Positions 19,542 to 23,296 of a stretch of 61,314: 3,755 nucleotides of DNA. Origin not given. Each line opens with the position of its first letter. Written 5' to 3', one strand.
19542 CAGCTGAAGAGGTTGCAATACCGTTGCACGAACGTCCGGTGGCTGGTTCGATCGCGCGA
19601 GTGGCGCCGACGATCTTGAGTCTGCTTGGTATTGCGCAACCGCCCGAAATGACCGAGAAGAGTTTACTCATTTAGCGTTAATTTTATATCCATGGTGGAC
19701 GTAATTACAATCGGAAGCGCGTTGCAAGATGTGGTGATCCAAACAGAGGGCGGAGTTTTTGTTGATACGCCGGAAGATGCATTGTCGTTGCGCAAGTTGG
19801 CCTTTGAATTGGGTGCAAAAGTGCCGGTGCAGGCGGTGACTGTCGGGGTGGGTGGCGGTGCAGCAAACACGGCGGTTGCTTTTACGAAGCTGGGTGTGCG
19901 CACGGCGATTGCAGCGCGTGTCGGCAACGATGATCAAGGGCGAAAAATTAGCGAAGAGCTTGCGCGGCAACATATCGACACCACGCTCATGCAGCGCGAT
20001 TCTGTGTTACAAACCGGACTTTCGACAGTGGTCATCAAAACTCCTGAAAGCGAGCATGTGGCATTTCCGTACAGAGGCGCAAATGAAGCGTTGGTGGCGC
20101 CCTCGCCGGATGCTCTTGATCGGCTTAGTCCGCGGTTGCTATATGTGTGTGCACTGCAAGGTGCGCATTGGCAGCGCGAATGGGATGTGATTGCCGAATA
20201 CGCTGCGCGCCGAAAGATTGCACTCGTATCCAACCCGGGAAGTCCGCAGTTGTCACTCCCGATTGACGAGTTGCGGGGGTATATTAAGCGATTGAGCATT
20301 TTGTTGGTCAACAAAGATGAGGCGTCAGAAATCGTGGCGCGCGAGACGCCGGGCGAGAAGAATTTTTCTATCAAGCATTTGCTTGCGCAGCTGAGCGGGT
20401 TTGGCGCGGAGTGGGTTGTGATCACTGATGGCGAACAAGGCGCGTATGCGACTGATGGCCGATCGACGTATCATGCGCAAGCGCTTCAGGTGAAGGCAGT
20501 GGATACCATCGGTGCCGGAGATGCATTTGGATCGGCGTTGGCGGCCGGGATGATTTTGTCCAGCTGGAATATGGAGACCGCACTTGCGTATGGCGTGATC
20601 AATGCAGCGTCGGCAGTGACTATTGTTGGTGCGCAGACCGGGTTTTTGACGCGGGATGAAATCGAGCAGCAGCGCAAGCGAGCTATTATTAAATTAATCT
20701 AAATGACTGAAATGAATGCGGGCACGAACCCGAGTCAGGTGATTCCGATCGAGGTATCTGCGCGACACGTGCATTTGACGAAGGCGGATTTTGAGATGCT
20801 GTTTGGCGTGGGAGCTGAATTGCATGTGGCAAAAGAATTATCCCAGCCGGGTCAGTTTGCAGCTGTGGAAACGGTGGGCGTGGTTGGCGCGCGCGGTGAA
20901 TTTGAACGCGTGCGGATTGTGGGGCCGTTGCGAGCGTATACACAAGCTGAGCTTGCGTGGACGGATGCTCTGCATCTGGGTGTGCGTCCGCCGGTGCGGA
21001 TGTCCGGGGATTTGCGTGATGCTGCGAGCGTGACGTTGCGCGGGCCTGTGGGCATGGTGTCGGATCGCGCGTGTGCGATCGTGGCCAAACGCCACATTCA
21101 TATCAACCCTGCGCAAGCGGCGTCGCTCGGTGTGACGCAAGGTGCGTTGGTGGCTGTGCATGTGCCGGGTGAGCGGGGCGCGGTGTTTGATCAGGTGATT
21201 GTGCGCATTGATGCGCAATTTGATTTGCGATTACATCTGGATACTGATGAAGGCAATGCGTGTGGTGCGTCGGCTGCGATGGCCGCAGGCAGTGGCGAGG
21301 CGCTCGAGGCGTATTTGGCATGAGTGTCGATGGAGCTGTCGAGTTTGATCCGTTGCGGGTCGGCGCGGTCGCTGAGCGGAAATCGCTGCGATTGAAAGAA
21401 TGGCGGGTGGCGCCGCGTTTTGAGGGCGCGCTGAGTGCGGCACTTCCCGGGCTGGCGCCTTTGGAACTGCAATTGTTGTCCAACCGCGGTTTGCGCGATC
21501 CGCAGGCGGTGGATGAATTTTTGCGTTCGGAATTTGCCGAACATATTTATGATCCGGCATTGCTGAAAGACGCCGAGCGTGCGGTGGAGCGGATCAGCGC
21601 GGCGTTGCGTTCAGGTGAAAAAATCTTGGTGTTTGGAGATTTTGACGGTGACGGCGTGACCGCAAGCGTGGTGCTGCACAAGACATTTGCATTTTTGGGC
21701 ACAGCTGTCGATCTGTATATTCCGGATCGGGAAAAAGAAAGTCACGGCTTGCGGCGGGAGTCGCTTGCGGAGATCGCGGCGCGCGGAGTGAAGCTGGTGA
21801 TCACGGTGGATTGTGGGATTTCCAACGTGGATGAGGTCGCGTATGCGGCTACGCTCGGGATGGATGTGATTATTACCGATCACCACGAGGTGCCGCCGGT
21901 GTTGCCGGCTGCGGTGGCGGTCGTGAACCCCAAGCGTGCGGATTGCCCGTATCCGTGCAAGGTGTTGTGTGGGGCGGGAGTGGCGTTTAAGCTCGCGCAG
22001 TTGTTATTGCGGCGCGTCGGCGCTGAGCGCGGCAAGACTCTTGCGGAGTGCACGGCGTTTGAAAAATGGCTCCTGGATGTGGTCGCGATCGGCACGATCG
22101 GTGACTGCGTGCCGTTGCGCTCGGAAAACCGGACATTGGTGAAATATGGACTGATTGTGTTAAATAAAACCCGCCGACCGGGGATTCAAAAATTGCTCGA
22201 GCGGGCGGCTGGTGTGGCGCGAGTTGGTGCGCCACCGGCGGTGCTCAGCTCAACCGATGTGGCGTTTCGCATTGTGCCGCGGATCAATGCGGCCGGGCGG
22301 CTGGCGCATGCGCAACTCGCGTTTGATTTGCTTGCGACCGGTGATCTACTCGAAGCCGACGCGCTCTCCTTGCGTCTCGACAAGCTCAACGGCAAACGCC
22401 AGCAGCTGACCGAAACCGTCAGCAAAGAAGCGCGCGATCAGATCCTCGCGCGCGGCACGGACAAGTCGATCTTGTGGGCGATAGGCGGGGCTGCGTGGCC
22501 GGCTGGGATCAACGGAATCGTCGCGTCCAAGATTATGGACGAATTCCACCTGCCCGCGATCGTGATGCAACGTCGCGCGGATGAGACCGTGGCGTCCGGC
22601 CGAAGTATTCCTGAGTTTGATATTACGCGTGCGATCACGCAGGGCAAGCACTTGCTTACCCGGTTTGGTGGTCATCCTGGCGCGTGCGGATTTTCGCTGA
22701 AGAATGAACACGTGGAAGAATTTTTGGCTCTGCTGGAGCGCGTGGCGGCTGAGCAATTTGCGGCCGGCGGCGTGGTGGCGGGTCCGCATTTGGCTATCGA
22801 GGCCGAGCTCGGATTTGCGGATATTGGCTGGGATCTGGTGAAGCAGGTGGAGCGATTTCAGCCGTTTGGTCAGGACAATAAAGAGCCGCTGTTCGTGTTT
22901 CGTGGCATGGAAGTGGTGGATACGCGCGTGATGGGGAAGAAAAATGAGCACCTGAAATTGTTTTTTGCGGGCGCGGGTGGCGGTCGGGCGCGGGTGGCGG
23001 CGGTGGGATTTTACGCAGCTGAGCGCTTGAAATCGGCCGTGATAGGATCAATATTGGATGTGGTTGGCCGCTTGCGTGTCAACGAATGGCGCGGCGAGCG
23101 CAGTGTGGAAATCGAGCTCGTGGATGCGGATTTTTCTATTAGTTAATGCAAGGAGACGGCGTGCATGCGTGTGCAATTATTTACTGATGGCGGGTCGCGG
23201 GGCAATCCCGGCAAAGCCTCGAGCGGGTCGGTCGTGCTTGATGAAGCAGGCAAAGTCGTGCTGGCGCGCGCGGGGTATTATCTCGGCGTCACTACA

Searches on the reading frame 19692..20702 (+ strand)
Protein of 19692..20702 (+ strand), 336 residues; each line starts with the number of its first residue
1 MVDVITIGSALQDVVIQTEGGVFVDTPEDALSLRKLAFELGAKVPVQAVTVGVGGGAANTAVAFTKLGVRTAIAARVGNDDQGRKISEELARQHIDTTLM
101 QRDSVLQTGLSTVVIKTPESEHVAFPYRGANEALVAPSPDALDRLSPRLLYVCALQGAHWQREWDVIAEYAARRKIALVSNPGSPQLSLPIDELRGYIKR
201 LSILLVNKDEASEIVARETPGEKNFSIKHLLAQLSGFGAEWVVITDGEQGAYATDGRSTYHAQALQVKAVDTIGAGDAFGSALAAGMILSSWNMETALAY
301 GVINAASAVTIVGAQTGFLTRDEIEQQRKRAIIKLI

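Call 102: search_protein_families(library=pfam, proteins=[window:19692-20702:+], max_evalue=0.00001)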
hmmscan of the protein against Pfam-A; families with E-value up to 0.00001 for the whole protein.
window:19692-20702:+ (336 aa): 1 family
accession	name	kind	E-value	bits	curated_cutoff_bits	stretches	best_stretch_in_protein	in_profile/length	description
PF00294.29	PfkB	-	3.5e-40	138.7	25.8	1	42-317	24-298/302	pfkB family carbohydrate kinase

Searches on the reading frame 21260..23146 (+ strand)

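Call 102: search_protein_families(library=pfam, proteins=[window:21260-23146:+], max_evalue=0.00001)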
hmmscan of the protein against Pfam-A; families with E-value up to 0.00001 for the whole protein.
window:21260-23146:+ (628 aa): 3 families
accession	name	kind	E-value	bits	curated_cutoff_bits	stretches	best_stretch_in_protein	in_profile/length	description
PF17768.7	RecJ_OB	-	3e-27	95.2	27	1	513-622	1-107/107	RecJ OB domain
PF01368.27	DHH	-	6.4e-26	91.5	28.1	1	121-278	1-124/125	DHH family, N-terminal domain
PF02272.25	DHHA1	-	9.2e-12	45.8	25.9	1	410-497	10-101/102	DHHA1 domain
